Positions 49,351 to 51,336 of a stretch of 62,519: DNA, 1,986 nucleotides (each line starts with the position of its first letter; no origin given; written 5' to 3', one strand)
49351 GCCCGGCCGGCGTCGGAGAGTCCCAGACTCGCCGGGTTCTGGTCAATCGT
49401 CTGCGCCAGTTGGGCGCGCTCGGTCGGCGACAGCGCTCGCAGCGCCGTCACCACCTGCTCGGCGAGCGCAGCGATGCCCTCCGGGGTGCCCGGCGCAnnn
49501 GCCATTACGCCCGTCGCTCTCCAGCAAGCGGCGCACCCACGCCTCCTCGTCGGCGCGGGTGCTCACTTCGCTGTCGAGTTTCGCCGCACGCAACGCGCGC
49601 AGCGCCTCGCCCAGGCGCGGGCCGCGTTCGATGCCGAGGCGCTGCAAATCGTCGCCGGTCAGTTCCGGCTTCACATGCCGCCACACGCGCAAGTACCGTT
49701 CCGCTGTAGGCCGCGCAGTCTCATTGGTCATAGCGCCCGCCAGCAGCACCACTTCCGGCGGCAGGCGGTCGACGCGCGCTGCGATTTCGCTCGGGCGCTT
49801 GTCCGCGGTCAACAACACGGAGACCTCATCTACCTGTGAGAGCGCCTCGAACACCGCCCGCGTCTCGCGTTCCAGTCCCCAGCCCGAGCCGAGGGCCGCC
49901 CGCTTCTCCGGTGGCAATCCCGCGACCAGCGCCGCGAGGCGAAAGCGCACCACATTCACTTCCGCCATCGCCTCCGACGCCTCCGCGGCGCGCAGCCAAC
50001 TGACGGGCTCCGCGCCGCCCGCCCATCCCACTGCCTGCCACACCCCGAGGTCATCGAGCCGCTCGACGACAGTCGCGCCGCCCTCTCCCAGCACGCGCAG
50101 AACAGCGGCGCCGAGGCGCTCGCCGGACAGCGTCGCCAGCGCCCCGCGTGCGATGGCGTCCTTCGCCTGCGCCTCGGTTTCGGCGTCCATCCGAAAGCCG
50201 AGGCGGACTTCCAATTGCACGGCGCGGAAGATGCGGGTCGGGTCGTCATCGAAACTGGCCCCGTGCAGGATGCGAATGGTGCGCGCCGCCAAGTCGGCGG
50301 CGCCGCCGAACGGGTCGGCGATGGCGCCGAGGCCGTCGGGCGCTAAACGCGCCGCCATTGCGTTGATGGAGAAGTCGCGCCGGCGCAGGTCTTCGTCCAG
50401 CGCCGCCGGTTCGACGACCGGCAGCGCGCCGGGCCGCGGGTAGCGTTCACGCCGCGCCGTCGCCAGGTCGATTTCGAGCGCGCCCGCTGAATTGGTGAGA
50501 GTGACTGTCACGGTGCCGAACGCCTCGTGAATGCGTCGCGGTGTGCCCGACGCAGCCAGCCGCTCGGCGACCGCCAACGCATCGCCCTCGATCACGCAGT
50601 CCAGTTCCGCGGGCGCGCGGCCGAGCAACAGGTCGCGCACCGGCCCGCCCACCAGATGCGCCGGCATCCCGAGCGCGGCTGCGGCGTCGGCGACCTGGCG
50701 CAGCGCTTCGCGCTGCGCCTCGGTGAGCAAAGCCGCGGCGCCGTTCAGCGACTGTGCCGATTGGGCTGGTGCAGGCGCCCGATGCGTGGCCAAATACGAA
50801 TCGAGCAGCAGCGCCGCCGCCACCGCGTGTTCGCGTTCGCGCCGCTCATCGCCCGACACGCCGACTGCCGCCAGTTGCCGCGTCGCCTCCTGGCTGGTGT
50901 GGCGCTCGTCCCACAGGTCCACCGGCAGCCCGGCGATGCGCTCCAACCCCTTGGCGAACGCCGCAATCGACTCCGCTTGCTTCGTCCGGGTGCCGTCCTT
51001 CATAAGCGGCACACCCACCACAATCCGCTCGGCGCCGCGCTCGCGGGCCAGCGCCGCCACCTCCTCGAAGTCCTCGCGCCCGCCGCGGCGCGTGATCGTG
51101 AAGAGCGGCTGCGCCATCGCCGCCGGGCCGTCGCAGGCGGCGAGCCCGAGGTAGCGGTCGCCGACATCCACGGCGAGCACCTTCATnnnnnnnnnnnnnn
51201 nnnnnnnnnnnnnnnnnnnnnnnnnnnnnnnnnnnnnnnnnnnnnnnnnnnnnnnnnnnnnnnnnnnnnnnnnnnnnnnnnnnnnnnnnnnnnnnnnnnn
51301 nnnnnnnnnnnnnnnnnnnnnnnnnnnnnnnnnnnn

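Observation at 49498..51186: YqgF/RuvX nuclease fused in frame to a CCA/A-adding tRNA nucleotidyltransferase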

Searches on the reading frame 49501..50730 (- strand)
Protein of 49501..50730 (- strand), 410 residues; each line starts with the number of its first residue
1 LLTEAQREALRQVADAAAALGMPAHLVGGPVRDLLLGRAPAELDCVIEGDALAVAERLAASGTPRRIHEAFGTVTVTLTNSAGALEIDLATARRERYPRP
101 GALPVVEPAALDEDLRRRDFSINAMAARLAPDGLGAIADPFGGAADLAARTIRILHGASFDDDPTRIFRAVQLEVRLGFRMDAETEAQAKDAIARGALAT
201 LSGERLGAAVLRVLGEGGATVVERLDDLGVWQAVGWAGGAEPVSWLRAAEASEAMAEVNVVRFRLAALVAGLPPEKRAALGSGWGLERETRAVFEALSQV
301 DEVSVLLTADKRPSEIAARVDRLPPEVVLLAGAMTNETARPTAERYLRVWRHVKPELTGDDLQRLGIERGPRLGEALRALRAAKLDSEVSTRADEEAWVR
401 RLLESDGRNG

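Call 17: search_solved_structures(query=window:49501-50730:-, max_evalue=0.001, show_alignments=3)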
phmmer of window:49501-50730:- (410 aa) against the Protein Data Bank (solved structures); distinct sequences matched with E-value up to 0.001: 20.
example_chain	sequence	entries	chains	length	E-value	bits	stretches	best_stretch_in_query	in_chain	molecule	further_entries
3h37_A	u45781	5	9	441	3.8e-44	155.1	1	19-217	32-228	TRNA nucleotidyl transferase-related protein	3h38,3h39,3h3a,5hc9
4wby_A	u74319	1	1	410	4.3e-44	155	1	7-203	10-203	Poly A polymerase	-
1vfg_A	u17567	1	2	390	9.9e-43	150.5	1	14-204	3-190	poly A polymerase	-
4wbz_A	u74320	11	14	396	1e-42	150.4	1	14-204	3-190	Poly A polymerase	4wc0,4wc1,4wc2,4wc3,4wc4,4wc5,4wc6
1miv_A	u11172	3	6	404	2.4e-17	66.9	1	20-394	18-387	tRNA CCA-adding enzyme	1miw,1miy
6ibp_A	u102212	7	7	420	5.1e-17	65.8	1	13-187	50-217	CCA-adding enzyme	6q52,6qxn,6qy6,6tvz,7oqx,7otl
7otr_A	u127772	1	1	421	5.2e-17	65.8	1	13-187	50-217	CCA-adding protein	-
3aqm_A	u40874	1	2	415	6.4e-12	49.1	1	20-186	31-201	Poly(A) polymerase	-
3aqk_A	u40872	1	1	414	7.8e-12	48.8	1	20-186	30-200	Poly(A) polymerase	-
3aql_A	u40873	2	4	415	7.8e-12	48.8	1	20-186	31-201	Poly(A) polymerase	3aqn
9kma_A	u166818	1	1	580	1.2e-11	48.2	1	26-242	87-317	Polynucleotide adenylyltransferase family protein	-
9ns4_A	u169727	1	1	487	2.3e-09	40.7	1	19-221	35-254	tRNA nucleotidyltransferase cca2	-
4x4w_A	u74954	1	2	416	6.2e-09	39.2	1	22-403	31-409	CCA tRNA nucleotidyltransferase 1, mitochondrial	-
8cbm_E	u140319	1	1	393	1.6e-08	37.9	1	23-383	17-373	CCA tRNA nucleotidyltransferase 1, mitochondrial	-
1ou5_A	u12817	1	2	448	2.1e-08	37.5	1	22-383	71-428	tRNA CCA-adding enzyme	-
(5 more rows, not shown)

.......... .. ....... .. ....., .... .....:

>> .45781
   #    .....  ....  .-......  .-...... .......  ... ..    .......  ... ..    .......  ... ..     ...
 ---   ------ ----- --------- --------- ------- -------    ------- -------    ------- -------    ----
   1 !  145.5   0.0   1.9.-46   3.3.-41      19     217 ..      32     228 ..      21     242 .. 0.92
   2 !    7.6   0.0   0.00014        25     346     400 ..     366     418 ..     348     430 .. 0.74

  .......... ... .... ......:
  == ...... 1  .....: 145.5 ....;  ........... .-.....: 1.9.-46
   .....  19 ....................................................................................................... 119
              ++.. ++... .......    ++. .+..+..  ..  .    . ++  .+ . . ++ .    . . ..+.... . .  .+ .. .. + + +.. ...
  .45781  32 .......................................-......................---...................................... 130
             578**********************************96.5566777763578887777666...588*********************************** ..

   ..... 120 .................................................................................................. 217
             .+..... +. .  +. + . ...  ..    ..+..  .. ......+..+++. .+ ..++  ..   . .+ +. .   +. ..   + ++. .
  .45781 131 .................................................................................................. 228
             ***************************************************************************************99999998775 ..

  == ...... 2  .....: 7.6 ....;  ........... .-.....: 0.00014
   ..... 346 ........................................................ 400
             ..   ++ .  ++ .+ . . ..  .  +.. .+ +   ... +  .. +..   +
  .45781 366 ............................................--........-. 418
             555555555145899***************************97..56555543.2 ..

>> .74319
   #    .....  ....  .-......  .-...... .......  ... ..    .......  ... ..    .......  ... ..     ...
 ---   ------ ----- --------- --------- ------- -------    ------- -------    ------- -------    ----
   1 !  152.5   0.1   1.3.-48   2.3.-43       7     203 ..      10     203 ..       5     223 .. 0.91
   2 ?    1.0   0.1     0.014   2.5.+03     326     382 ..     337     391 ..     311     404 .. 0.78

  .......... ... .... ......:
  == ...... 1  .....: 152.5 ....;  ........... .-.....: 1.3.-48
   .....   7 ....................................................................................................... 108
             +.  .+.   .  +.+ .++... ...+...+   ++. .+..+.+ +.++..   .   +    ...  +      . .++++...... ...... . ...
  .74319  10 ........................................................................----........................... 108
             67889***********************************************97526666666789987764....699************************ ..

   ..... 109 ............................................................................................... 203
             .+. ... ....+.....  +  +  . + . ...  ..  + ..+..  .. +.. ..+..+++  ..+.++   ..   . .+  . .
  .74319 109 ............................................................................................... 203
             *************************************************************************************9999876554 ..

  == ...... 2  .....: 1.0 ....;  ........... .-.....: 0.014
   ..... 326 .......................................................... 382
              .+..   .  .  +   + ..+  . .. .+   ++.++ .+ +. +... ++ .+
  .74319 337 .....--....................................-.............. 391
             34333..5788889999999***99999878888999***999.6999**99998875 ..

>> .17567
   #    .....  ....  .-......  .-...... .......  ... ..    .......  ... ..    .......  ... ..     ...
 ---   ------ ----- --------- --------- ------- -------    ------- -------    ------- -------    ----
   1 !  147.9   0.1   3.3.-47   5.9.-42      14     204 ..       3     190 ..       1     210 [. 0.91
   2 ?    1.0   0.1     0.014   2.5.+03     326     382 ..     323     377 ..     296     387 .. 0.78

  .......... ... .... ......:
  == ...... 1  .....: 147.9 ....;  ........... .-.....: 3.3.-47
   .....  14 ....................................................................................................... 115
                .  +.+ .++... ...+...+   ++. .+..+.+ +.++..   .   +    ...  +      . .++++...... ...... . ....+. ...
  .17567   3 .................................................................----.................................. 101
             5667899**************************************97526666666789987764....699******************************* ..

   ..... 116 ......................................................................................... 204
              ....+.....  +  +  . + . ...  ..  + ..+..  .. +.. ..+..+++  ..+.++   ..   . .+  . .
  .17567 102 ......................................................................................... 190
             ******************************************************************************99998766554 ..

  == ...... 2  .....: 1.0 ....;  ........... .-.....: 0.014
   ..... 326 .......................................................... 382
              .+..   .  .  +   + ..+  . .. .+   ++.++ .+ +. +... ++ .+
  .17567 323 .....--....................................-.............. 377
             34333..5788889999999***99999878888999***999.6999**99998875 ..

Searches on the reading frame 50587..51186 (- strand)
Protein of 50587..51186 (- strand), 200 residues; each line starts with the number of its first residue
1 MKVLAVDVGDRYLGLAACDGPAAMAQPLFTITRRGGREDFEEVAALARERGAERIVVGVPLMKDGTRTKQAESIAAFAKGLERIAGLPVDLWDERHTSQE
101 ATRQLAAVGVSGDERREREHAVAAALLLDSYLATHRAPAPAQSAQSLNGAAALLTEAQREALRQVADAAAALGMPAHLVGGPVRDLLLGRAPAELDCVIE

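Call 31: find_related_loci(query=window:50587-51186:-, collection=metagenome_contigs, flank=6000)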
Query window:50587-51186:- (200 aa) in metagenome_contigs; peptide patterns used: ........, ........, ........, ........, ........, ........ (x = any residue, [..] = any of these).
600 stretches matched a pattern, but none encodes a relative of the query by tblastn (E <= 1e-3).

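Call 33: find_related_loci(query=A1, collection=metagenome_contigs, flank=6000)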
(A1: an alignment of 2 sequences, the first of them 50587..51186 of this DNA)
Query A1 (200 aa) in metagenome_contigs; peptide patterns used: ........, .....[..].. (x = any residue, [..] = any of these).
186 stretches matched a pattern; 1 encode a relative of the query (tblastn E <= 1e-3); 1 distinct loci.
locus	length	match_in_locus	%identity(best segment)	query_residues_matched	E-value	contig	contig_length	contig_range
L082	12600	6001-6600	80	1-200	4e-102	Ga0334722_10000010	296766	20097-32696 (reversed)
